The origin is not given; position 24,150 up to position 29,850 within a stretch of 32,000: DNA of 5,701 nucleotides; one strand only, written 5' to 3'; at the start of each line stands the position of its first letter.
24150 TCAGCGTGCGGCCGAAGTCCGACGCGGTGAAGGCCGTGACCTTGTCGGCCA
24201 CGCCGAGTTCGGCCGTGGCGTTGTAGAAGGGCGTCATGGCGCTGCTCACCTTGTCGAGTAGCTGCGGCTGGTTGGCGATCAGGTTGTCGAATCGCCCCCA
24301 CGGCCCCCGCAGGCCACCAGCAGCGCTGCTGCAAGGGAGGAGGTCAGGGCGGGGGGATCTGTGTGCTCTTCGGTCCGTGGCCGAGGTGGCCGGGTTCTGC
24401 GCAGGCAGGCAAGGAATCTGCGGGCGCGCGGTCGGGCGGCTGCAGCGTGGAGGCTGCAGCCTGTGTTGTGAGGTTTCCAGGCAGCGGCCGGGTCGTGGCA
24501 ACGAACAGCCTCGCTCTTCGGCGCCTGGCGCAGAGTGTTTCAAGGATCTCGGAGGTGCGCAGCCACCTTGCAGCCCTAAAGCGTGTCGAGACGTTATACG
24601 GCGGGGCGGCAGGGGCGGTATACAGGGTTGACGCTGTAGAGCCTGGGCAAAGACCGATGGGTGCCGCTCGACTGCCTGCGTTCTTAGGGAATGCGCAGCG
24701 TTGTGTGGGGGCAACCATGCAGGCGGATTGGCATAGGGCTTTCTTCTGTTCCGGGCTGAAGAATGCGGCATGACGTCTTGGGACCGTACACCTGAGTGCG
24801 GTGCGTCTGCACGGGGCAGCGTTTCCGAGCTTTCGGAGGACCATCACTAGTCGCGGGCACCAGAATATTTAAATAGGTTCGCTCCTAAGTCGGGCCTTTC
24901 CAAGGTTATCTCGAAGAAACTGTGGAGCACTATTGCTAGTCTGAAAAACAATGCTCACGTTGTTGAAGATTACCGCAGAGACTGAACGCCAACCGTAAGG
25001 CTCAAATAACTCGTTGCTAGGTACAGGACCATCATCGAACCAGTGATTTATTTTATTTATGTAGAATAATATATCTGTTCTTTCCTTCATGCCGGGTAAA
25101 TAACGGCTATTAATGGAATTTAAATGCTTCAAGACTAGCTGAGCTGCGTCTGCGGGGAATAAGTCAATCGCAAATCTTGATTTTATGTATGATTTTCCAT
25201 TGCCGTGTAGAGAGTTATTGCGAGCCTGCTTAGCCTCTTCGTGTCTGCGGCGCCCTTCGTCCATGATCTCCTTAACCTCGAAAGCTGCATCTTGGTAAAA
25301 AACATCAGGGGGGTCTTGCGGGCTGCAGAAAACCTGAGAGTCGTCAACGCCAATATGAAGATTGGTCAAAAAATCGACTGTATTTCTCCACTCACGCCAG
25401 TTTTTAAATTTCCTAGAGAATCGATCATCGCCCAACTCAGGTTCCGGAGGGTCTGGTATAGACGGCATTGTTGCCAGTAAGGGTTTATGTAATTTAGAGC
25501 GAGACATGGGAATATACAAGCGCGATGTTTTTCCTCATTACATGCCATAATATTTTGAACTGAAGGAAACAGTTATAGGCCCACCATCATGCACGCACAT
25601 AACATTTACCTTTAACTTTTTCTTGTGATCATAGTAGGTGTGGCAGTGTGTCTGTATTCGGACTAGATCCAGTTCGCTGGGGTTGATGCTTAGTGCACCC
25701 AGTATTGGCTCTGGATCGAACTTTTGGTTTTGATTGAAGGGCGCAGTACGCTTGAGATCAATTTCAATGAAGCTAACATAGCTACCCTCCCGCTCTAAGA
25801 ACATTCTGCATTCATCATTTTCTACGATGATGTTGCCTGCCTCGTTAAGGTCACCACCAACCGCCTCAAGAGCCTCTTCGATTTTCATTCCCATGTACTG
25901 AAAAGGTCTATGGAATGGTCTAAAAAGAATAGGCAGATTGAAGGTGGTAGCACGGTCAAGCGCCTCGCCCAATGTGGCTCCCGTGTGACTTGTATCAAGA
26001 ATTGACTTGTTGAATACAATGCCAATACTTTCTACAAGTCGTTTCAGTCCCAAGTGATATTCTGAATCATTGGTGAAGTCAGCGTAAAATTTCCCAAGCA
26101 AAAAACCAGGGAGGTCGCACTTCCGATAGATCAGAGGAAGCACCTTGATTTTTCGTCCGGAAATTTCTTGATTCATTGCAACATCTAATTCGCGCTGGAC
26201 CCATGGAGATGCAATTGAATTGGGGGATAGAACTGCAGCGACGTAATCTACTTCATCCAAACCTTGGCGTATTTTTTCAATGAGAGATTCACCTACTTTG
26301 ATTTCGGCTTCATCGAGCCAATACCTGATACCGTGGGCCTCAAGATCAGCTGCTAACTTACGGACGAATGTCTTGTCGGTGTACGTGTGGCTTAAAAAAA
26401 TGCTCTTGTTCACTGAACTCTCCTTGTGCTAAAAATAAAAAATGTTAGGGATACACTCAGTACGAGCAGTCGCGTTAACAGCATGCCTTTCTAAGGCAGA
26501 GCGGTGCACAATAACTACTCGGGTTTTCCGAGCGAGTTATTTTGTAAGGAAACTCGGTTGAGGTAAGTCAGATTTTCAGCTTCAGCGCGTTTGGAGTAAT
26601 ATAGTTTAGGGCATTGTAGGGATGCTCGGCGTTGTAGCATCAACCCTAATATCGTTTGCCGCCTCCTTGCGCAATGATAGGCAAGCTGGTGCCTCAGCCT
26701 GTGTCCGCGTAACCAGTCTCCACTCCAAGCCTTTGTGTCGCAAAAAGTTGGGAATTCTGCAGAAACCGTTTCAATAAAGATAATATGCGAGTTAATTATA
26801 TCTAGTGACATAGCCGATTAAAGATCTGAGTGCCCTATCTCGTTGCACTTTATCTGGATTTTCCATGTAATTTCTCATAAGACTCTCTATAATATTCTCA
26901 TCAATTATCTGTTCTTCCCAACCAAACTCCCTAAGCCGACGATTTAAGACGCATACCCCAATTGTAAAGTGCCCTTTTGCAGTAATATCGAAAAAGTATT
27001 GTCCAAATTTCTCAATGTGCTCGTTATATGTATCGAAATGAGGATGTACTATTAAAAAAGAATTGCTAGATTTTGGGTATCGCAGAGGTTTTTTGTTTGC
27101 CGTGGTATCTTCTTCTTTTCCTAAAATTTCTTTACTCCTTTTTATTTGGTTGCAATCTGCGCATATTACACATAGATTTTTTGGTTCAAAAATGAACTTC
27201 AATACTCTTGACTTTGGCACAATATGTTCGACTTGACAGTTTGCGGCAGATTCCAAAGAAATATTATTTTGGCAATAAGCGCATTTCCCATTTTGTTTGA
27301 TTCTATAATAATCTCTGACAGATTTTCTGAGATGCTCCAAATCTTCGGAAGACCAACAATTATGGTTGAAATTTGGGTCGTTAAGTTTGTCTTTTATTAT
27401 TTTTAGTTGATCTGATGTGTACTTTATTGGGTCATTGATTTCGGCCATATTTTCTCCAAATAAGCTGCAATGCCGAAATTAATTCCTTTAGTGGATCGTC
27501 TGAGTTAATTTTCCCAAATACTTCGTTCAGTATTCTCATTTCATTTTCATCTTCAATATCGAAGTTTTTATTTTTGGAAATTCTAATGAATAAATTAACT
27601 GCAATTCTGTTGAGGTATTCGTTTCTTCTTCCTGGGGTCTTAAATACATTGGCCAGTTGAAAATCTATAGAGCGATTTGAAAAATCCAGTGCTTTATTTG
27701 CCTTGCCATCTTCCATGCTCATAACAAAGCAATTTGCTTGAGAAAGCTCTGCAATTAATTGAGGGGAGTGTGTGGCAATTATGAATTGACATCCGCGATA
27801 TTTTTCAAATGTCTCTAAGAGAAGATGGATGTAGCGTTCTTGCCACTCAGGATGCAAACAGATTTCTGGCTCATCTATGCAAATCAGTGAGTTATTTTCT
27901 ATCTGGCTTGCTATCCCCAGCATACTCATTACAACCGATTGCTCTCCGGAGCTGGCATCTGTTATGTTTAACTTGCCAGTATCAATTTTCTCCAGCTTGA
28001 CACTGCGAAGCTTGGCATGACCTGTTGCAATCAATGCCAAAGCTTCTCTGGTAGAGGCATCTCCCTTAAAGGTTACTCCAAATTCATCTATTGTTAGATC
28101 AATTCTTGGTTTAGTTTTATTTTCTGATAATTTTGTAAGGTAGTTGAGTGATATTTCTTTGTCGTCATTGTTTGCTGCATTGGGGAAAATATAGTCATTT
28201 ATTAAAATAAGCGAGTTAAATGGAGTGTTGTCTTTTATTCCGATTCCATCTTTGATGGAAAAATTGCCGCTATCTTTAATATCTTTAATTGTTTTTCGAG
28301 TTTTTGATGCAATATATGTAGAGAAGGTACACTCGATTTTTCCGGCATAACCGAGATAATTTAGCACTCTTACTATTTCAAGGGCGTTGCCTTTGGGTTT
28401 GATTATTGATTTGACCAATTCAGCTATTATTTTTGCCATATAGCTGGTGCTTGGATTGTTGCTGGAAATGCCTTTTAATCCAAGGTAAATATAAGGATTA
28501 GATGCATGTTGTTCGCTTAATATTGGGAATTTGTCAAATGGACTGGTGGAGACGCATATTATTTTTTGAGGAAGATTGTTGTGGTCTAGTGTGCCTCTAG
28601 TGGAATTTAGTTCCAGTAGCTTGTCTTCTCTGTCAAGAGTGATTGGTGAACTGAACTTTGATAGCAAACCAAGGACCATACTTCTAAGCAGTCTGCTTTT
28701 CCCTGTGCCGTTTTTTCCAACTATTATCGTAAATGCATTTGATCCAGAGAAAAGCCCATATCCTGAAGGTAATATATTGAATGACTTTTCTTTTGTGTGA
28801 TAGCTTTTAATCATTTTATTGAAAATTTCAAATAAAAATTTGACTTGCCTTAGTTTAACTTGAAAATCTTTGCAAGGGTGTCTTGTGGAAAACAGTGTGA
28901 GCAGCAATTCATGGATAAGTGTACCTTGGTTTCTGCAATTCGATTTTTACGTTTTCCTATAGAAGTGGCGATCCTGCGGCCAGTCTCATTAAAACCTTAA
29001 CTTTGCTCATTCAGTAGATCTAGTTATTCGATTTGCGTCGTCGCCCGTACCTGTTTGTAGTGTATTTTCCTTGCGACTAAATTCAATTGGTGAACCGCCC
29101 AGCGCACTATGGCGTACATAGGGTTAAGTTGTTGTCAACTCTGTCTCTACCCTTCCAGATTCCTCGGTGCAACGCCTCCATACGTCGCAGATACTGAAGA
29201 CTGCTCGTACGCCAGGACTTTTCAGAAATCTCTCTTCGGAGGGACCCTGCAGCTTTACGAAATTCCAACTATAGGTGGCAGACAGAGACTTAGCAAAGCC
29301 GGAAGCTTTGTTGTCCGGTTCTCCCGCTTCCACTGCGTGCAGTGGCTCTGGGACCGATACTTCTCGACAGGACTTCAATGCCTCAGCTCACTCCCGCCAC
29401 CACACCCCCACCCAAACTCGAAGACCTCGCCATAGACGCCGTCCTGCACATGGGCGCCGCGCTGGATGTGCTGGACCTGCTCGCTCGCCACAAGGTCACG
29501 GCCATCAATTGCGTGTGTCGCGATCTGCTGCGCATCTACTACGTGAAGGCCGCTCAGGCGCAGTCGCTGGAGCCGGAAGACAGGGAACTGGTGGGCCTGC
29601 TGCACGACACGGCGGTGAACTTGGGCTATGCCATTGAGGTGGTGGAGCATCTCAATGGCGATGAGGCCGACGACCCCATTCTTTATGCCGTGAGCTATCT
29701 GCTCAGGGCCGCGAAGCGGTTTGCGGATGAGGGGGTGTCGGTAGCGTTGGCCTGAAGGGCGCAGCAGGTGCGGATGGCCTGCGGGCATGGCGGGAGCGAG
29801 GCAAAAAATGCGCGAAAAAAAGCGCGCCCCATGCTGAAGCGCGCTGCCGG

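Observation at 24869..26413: TIR-domain protein plus small PD-(D/E)xK-like protein: a two-gene cassette that fits no named TIR defence architecture I know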

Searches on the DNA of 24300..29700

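Call 107: search_rna_families(source=window, start=24300, end=29700, threshold=evalue, max_evalue=1)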
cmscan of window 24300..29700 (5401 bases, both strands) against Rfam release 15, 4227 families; matches with E-value up to 1: 0.
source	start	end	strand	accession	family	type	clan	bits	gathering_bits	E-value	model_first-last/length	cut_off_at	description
